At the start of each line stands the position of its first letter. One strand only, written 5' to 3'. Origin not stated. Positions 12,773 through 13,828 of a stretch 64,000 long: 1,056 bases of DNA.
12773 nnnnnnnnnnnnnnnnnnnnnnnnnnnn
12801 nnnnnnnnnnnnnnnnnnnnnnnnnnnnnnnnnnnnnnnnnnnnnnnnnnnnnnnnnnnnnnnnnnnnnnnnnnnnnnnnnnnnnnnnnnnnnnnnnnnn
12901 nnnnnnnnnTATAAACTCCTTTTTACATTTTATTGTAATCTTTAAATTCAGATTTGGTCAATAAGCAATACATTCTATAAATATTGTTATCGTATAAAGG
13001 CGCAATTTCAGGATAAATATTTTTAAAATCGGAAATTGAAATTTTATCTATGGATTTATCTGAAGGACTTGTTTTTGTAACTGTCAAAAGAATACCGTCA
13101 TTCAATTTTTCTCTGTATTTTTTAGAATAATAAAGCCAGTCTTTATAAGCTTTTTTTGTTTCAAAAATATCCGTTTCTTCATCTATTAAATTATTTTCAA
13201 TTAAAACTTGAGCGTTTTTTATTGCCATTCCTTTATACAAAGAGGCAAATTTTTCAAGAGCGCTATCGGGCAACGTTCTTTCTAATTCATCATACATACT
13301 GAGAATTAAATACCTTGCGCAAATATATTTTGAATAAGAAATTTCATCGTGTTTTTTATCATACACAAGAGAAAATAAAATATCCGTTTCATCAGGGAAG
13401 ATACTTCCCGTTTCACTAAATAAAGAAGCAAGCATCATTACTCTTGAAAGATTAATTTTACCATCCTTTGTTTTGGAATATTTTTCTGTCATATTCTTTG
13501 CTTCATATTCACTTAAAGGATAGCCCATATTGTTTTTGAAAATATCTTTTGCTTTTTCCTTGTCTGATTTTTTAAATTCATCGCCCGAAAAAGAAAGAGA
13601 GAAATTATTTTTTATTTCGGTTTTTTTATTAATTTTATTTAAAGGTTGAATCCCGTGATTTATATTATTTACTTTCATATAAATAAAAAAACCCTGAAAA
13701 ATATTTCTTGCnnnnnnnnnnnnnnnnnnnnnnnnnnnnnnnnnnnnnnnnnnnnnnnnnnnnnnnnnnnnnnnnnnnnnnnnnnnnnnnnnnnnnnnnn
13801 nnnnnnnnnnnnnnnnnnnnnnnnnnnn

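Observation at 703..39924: Three-member pilin-like family with conserved termini and a hypervariable core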

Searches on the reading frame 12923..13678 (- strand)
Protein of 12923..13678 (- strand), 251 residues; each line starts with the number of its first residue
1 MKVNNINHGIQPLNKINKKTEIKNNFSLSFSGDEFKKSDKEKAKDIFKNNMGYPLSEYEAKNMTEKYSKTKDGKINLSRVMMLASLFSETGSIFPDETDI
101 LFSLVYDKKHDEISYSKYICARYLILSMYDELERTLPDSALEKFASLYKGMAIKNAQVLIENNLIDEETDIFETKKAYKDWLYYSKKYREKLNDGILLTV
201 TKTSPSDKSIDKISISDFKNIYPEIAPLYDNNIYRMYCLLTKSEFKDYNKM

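Call 26: search_protein_families(library=pfam, proteins=[window:12923-13678:-], max_evalue=0.0001)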
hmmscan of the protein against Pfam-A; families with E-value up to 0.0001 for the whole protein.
window:12923-13678:- (251 aa): 0 families

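Call 53: search_protein_families(library=ncbifam, proteins=[window:12923-13678:-], max_evalue=0.001)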
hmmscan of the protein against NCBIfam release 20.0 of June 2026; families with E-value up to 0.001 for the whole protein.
window:12923-13678:- (251 aa): 0 families
